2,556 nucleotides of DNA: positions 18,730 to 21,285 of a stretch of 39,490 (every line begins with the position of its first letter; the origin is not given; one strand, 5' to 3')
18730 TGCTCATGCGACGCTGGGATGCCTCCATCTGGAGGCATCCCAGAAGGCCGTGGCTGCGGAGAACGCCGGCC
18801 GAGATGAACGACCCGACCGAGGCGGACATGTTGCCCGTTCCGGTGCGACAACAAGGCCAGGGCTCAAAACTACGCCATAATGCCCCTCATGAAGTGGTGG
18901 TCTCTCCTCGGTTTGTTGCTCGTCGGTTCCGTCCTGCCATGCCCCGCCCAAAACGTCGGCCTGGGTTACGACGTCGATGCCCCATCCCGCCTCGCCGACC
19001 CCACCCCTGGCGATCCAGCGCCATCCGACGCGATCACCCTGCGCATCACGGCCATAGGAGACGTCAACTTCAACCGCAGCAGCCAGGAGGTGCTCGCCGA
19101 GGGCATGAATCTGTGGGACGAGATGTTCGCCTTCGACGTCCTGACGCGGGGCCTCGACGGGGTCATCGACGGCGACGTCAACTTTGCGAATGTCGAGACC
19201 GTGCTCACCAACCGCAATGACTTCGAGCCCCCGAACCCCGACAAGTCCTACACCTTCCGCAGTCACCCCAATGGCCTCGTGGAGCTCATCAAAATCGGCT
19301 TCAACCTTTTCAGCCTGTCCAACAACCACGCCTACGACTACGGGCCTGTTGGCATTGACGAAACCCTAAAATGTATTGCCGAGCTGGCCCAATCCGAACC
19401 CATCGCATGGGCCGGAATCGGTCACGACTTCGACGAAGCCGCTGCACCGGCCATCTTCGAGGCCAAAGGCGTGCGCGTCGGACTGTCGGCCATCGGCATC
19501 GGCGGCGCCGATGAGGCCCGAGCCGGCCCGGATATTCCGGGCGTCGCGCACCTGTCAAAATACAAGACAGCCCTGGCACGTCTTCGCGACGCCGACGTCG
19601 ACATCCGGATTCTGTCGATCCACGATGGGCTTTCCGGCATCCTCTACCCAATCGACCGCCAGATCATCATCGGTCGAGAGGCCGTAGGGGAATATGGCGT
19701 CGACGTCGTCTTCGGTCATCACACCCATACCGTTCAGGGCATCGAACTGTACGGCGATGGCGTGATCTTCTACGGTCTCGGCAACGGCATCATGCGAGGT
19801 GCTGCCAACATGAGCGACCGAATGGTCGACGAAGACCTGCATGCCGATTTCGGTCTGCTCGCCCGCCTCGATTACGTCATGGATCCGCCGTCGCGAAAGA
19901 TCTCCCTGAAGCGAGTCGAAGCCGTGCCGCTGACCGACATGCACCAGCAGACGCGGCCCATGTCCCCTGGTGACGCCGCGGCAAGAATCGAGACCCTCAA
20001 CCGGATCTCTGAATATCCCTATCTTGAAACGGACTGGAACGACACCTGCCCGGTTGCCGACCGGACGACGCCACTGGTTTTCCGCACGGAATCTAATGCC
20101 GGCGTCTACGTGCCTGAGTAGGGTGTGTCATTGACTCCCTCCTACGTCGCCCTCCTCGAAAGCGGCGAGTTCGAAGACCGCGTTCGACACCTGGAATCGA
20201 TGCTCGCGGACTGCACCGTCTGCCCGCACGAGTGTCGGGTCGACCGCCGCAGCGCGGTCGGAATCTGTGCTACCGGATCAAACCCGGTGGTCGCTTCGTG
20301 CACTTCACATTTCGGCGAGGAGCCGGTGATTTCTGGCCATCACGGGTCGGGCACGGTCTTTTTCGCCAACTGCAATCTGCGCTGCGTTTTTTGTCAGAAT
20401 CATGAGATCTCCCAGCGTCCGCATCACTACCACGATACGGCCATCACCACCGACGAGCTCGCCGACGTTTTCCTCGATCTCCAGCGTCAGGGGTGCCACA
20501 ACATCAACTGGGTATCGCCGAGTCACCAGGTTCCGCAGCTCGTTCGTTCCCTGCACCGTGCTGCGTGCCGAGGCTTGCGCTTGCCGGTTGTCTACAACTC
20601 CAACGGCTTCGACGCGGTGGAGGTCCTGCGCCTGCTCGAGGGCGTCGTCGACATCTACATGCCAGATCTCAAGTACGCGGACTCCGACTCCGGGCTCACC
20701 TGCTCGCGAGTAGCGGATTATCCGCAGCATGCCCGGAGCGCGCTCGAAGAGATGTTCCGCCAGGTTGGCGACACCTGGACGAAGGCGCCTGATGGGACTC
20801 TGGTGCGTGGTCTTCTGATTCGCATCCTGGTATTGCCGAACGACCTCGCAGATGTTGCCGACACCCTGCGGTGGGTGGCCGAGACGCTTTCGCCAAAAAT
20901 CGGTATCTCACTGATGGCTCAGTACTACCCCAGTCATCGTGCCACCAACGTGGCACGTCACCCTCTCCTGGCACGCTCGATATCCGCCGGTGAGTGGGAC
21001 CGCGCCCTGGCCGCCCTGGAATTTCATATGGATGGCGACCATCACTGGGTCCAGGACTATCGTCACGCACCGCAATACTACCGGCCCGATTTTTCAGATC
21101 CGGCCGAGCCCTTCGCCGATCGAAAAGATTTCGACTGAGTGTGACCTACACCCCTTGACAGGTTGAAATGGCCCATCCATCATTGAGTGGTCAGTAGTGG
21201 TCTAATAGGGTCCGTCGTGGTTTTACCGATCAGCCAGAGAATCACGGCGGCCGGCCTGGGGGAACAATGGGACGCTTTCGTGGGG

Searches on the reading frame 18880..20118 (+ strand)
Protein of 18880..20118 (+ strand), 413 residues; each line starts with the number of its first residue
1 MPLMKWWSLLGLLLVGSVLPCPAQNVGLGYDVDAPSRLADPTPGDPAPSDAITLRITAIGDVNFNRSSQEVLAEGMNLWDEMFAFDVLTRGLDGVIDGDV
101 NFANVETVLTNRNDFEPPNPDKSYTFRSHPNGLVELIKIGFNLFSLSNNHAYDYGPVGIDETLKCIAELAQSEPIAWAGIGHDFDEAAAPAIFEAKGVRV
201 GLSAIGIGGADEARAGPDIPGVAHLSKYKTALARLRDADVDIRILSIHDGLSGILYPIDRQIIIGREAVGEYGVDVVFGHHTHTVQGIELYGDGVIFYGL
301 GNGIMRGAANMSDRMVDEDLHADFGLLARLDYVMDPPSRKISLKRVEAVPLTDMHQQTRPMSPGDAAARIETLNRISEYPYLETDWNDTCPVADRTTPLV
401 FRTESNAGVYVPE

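Call 9: search_protein_families(library=pfam, proteins=[window:18880-20118:+])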
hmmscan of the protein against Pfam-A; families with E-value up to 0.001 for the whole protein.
window:18880-20118:+ (413 aa): 1 family
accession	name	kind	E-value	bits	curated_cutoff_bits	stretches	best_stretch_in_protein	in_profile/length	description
PF09587.15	PGA_cap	-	4.6e-45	154.5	27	1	56-304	2-252/255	Bacterial capsule synthesis protein PGA_cap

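Call 15: find_homologous_proteins(query=window:18880-20118:+, max_evalue=1e-30)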
Query window:18880-20118:+ (413 aa): 146 proteins with E <= 1e-30 among 8000 candidates; the best 120 are listed.
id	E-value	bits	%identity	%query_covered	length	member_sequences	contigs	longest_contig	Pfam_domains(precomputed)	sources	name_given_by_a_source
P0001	7.9e-278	939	100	99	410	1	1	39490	PF09587.16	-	-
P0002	2.7e-191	654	83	82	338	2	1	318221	PF09587.16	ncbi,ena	-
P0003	1.9e-140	487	61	86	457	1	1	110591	PF09587.16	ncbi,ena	-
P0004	1.2e-134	467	57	94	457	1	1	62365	PF09587.16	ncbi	-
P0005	1.0e-116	408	53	86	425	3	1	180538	PF09587.16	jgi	-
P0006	1.7e-112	394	52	88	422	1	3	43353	PF09587.16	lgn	-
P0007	1.2e-111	392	50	88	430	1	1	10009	PF09587.16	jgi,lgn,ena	-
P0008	2.4e-110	387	51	87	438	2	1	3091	PF09587.16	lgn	-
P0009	3.0e-94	334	42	98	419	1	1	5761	PF09587.16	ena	-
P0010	2.3e-79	285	45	79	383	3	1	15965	PF09587.16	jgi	-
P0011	2.0e-78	282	43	81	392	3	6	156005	PF09587.16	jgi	-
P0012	1.8e-77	279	43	81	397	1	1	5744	PF09587.16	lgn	-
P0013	2.3e-77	279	41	89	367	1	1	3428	PF09587.16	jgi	-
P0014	3.3e-77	278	43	81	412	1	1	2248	PF09587.16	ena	-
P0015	8.5e-76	274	43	82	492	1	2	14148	PF09587.16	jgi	jgi:poly-gamma-glutamate synthesis protein (capsule biosynthesis protein)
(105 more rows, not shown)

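Call 16: find_encoding_contigs(protein=P0002, flank=10000, max_places=3)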
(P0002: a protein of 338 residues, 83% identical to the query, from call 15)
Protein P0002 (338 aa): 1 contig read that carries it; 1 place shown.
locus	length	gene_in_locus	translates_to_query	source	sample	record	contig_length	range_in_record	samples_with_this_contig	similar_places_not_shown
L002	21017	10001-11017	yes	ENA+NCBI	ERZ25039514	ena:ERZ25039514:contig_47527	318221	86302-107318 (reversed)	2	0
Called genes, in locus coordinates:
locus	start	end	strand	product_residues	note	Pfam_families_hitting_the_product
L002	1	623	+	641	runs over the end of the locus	PF01364:Peptidase_C25, PF20773:InhA-like_MAM (faint)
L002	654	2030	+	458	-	PF00772:DnaB, PF03796:DnaB_C, PF13481:AAA_25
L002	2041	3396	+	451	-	PF18073:Zn_ribbon_LapB, PF03796:DnaB_C, PF06745:ATPase, PF13481:AAA_25, PF23442:DUF7125, PF00004:AAA (weak), PF13401:AAA_22, PF13541:ChlI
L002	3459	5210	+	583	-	PF00930:DPPIV_N (faint), PF26549:Tricorn_N, PF26550:Tricorn_2nd (weak), PF25174:Beta-prop_THOC3 (faint), PF07676:PD40, PF26549:Tricorn_N, PF26550:Tricorn_2nd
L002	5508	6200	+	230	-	PF14684:Tricorn_C1, PF14685:PDZ_Tricorn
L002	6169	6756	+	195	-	PF03572:Peptidase_S41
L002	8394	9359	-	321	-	PF03724:META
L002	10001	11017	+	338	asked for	PF09587:PGA_cap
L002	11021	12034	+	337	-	PF04055:Radical_SAM (weak)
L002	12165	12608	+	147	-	PF02381:MraZ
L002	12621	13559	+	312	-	PF01795:Methyltransf_5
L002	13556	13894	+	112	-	-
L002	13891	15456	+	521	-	PF03717:PBP_dimer, PF00905:Transpeptidase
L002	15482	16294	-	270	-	-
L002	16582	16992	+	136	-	PF02875:Mur_ligase_C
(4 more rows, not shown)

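Call 17: find_encoding_contigs(protein=P0003, flank=10000, max_places=3)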
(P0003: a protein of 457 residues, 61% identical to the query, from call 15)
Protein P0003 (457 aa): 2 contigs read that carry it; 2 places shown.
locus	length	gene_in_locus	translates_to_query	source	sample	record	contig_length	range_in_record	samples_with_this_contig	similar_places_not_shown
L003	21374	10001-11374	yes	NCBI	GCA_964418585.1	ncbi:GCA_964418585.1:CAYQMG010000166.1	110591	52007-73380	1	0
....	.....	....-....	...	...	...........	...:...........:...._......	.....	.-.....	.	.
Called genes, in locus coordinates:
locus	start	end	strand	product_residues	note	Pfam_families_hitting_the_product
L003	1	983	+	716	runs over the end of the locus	PF01590:GAF, PF13185:GAF_2 (faint), PF00158:Sigma54_activat, PF14532:Sigma54_activ_2, PF25601:AAA_lid_14 (weak)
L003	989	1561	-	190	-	PF00578:AhpC-TSA, PF08534:Redoxin, PF00085:Thioredoxin (weak), PF13098:Thioredoxin_2 (weak), PF13905:Thioredoxin_8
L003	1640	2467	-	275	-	PF03982:DAGAT (weak), PF01553:Acyltransferase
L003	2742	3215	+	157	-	-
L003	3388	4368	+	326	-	PF14378:PAP2_3, PF01569:PAP2, PF14360:PAP2_C (weak)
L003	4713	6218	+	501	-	PF03575:Peptidase_S51 (weak)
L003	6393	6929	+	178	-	-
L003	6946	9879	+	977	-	PF11617:Cu-binding_MopE, PF13229:Beta_helix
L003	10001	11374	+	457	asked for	PF09587:PGA_cap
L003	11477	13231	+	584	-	PF13360:PQQ_2 (faint)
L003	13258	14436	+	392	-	PF08448:PAS_4, PF13426:PAS_9, PF02518:HATPase_c, PF14501:HATPase_c_5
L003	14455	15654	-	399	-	PF00871:Acetate_kinase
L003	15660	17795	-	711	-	PF01656:CbiA, PF13500:AAA_26, PF07085:DRTGG, PF01515:PTA_PTB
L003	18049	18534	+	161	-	PF11220:DUF3015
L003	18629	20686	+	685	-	PF25225:DUF7843, PF13387:Lnb_N, PF25222:DUF7840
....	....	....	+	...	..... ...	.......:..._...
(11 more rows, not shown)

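Call 77: list_cluster_members(proteins=[P0002, P0003, P0004])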
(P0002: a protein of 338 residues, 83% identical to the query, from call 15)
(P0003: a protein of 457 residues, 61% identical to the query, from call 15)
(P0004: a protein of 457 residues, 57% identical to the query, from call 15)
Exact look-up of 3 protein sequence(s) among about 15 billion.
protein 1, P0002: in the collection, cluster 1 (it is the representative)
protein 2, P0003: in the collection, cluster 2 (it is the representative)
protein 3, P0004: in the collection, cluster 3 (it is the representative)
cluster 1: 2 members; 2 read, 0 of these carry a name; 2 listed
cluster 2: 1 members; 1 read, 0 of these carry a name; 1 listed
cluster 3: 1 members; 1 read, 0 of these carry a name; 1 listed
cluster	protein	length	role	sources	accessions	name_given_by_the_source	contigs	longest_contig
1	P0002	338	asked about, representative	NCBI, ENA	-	-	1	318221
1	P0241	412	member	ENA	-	-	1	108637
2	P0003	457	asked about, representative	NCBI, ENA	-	-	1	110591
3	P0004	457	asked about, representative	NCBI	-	-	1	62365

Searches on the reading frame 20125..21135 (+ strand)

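Call 9: search_protein_families(library=pfam, proteins=[window:20125-21135:+])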
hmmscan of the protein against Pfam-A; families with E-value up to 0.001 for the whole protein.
window:20125-21135:+ (337 aa): 1 family
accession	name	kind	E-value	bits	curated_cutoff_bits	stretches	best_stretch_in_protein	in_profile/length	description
PF04055.27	Radical_SAM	-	4.3e-10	40.5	29.5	1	79-193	3-116/166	Radical SAM superfamily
